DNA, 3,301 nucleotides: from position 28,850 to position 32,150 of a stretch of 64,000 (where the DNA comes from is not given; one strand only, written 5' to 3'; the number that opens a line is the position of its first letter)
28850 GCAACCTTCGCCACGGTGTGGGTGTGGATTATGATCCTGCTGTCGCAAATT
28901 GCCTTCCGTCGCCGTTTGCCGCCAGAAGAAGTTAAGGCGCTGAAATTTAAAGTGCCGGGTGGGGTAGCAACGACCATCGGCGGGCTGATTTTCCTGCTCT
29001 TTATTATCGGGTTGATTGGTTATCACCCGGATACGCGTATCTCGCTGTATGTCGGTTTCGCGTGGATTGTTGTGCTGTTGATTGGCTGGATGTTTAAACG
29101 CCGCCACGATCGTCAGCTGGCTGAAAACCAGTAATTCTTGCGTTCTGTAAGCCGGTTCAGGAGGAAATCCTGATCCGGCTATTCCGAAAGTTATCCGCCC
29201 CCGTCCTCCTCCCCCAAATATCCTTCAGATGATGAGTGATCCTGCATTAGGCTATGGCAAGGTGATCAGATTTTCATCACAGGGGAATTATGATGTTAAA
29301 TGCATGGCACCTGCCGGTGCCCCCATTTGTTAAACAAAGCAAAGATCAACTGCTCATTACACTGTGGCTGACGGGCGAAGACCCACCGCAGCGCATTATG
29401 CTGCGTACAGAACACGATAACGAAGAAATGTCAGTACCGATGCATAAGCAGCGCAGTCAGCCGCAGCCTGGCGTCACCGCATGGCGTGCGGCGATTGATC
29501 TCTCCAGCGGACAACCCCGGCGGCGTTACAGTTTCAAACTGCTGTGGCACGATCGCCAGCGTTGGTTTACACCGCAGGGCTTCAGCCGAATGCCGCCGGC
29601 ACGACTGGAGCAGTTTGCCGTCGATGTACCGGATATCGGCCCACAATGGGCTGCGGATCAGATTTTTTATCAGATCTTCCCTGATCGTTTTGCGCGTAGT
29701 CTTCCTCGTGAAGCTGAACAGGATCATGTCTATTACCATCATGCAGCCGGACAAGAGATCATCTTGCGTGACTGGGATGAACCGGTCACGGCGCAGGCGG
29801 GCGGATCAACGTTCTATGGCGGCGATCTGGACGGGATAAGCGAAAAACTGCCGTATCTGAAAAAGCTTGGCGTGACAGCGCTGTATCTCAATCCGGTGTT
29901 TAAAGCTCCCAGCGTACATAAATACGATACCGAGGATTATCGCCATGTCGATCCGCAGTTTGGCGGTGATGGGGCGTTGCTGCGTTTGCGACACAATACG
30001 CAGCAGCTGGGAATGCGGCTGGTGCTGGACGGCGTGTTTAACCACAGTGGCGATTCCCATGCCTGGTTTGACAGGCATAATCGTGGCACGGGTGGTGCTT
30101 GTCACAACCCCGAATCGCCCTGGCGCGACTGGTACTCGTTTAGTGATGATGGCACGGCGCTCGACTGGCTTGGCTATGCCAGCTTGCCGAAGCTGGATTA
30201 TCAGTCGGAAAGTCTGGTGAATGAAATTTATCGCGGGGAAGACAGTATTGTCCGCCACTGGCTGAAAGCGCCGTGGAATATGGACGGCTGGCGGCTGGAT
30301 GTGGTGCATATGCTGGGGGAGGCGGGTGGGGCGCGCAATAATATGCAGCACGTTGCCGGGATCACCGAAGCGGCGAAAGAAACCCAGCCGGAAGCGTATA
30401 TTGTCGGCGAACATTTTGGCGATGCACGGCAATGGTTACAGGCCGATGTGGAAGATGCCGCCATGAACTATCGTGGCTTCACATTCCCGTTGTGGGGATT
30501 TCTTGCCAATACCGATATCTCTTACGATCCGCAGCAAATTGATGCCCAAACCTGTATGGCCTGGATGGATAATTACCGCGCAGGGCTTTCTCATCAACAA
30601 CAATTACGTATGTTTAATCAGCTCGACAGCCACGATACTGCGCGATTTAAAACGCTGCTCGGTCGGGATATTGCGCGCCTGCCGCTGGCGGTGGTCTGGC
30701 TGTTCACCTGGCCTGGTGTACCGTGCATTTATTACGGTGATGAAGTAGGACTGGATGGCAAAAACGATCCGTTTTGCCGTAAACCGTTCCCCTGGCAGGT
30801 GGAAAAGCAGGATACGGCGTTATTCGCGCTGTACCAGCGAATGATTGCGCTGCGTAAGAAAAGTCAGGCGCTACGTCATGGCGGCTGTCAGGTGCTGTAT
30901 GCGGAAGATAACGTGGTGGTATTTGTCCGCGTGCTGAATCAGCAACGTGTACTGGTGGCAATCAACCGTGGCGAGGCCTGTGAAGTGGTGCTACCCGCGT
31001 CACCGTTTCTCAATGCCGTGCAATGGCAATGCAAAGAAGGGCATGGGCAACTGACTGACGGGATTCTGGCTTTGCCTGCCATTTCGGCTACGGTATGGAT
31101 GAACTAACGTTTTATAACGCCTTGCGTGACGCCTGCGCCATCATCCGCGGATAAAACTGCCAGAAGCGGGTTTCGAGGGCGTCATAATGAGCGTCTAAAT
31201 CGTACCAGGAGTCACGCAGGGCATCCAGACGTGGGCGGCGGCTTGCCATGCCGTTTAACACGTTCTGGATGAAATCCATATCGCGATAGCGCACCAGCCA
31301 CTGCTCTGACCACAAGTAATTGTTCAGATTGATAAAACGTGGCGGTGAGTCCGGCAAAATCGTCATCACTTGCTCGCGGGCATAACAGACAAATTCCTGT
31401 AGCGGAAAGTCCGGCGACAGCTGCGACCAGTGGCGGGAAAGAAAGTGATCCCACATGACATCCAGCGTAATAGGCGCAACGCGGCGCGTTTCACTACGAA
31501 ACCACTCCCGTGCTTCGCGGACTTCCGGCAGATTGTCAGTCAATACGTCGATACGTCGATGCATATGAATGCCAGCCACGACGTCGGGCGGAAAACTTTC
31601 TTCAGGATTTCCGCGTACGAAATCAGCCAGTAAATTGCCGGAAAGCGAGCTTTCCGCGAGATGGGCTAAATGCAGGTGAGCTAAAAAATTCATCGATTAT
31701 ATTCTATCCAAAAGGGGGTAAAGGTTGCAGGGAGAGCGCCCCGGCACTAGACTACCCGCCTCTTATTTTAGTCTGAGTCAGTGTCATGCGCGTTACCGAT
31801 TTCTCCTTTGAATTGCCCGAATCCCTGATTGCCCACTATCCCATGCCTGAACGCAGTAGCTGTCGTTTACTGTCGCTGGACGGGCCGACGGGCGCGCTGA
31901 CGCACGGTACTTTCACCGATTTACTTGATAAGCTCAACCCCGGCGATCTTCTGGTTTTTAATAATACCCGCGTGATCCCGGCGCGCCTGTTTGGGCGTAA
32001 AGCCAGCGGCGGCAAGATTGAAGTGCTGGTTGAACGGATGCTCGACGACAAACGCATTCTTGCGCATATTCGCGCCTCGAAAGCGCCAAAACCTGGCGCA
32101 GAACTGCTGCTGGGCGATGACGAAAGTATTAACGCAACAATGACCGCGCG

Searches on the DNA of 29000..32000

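Call 62: search_rna_families(source=window, start=29000, end=32000, threshold=evalue, max_evalue=1)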
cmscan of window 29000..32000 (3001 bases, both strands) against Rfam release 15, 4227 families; matches with E-value up to 1: 0.
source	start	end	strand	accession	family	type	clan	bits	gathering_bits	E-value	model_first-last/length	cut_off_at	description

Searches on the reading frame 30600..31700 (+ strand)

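Call 16: search_protein_families(proteins=[L001:4538-5980:+], library=ncbifam, max_evalue=1)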
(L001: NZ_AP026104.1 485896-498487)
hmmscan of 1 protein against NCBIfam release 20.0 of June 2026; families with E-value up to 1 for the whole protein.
L001:4538-5980:+ (481 aa): 2 families
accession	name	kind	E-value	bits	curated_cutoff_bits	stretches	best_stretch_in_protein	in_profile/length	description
NF041621.1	MXAN_5187_C_dom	domain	0.025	14.9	30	1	274-304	23-53/70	MXAN_5187 C-terminal domain-containing protein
NF008261.0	PRK11032.1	equivalog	0.031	14.3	183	1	246-349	2-105/160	zinc ribbon-containing protein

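Call 17: search_protein_families(proteins=[L001:4538-5980:+], library=padloc, max_evalue=1)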
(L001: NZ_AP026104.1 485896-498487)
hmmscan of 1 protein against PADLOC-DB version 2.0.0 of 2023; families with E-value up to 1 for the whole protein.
L001:4538-5980:+ (481 aa): 0 families

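Call 20: profile_search(protein=L001:4538-5980:+)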
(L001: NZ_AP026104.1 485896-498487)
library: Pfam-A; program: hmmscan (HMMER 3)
A. the first sequence (481 residues): domains with independent E <= 10: 3; with E <= 0.001: 0
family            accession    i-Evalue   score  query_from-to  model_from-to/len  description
QRICH1            PF25561.1       0.028    14.9     298-367        18-88/115  QRICH1 domain
DUF3700           PF12481.13      0.035    14.0     286-369         7-89/228  Aluminium induced protein
MksE              PF21980.2        0.32    11.8     144-215        81-151/163  Condensin complex protein MksE

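Call 46: find_homologous_proteins(query=L001:4538-5980:+, max_evalue=0.001)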
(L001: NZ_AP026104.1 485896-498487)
Query L001:4538-5980:+ (481 aa): 379 proteins with E <= 0.001 among 8000 candidates; the best 120 are listed.
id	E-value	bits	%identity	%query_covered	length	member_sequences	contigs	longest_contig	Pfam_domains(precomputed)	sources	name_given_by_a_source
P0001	0.0e+0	1081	100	100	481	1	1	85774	-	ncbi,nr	ncbi:hypothetical protein ABV16_RS17225 [Escherichia coli]|nr:hypothetical protein [Escherichia coli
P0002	0.0e+0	1080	100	100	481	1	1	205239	-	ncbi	ncbi:hypothetical protein AB1234_000952 [Escherichia coli]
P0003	0.0e+0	1079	100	100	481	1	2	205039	-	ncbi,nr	ncbi:hypothetical protein K9830_000312 [Escherichia coli]|nr:hypothetical protein [Escherichia coli]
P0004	0.0e+0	1079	100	100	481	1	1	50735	-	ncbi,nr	ncbi:hypothetical protein DSZ87_002444 [Escherichia coli]|nr:hypothetical protein [Escherichia coli]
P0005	0.0e+0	1078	100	100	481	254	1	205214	-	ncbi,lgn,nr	ncbi:hypothetical protein BHP59_001143 [Escherichia coli]|nr:hypothetical protein [Escherichia coli]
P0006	0.0e+0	1078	100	100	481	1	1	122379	-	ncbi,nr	ncbi:hypothetical protein CMR73_000671 [Escherichia coli]|nr:hypothetical protein [Escherichia coli]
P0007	0.0e+0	1078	100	100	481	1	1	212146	-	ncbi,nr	ncbi:TPA: hypothetical protein H7H86_000090 [Escherichia coli]|nr:hypothetical protein [Escherichia 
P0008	0.0e+0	1078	100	100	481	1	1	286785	-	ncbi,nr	ncbi:hypothetical protein MMR69_05505 [Escherichia coli]|nr:hypothetical protein [Escherichia coli]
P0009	0.0e+0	1078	100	100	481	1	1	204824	-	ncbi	ncbi:hypothetical protein ACV95U_000696 [Escherichia coli]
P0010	0.0e+0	1077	100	100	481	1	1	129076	-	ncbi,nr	ncbi:hypothetical protein QC709_RS07885 [Escherichia coli]|nr:hypothetical protein [Escherichia coli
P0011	0.0e+0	1075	100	100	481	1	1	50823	-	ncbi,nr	ncbi:hypothetical protein C2X83_002594 [Escherichia coli]|nr:hypothetical protein [Escherichia coli]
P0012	0.0e+0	1075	100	100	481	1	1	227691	-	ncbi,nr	ncbi:hypothetical protein DYL54_RS00480 [Escherichia coli]|nr:hypothetical protein [Escherichia coli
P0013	0.0e+0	1075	100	100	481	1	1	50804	-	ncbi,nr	ncbi:hypothetical protein ERW39_RS15035 [Escherichia coli]|nr:hypothetical protein [Escherichia coli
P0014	0.0e+0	1075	100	100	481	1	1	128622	-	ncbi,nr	ncbi:hypothetical protein ISN13_RS01075 [Escherichia coli]|nr:hypothetical protein [Escherichia coli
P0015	0.0e+0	1061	98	100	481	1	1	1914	-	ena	-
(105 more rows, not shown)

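Call 69: search_protein_families(proteins=[L001:4538-5980:+], library=phrogs, max_evalue=1)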
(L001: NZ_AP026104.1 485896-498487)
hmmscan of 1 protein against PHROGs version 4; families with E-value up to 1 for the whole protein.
L001:4538-5980:+ (481 aa): 1 family
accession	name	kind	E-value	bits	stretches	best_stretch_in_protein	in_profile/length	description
phrog_31618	-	unknown function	0.061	14.2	1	179-210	15-46/146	-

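Call 70: search_solved_structures(query=L001:4538-5980:+, max_evalue=1)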
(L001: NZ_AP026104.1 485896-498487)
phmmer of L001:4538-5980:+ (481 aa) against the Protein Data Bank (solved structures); distinct sequences matched with E-value up to 1: 2.
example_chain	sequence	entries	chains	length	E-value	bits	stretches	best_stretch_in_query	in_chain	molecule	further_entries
9ngw_A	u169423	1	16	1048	0.26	13.3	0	195-257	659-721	IcmE (DotG)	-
7muc_AG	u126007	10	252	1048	0.26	13.3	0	195-257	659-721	IcmE protein | IcmE (DotG)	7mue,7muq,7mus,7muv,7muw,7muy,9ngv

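Call 76: search_protein_representatives(protein=L001:4538-5980:+)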
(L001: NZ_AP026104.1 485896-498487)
Query: 481 residues. Proteins with E-value up to 0.001 (for the whole library): 21; up to 1e-10: 15; up to 1e-30: 7. The best 21 are listed.
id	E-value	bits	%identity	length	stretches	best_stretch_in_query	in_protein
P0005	0.0e+00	1078.2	100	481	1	1-481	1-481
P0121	7.6e-102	357.9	87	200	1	113-303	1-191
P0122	1.1e-67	245.3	93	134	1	113-232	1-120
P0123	5.3e-66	239.8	88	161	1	333-456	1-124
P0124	1.4e-56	208.7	89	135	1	213-339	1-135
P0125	1.0e-47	179.5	89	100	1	333-425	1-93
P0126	3.6e-36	141.4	86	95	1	280-364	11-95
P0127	2.5e-28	115.6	88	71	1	1-69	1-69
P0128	1.6e-26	109.6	78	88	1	232-313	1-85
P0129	1.6e-23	99.8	91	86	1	1-58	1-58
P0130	2.6e-22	95.8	89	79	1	9-63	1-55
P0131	2.1e-18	82.9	82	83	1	301-357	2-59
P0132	6.7e-18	81.2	88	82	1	1-50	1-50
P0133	1.4e-13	66.9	90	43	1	309-349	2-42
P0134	8.4e-12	61.1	92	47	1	1-37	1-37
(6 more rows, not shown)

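Call 84: predict_structure(alignment_id=A1)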
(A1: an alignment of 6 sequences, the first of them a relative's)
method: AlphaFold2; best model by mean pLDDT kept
length: 481 residues; sequences in the alignment: 6
mean_pLDDT: 35.9   pTM: 0.23
mean pLDDT of the five models: 35.9, 35.2, 34.2, 32.6, 32.1
residues with pLDDT >= 90: 0; 70-90: 0; 50-70: 19; < 50: 462
segments of 3 or more residues with pLDDT < 50: 1-275, 297-338, 340-342, 344-481
pLDDT, mean of each block of 10 residues (from residue 1): 26 28 33 40 26 28 33 43 41 38 37 36 35 33 32 34 36 28 29 39 30 38 30 23 27 38 40 45 54 46 32 26 37 44 45 43 40 34 33 31 29 41 44 41 44 42 38 35 25
secondary structure, 60 per line:
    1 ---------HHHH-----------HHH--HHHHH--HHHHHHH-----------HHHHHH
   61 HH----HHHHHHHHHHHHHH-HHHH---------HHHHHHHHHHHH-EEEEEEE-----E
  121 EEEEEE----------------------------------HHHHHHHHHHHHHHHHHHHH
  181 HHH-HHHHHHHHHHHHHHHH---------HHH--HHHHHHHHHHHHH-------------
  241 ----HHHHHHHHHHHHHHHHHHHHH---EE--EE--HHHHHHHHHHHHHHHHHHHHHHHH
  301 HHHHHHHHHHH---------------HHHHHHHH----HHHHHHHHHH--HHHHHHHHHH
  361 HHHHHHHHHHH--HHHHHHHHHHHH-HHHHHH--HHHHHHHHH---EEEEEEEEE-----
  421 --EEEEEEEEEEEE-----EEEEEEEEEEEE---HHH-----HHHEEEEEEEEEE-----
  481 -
elements in order: H10-13 H30-34 H37-43 H55-62 H67-80 H82-85 H95-106 E108-114 E120-126 H161-183 H185-200 H215-227 H245-265 H277-311 H327-334 H339-348 H351-371 H374-385 H387-392 H395-403 E407-415 E423-434 E440-451 E466-475
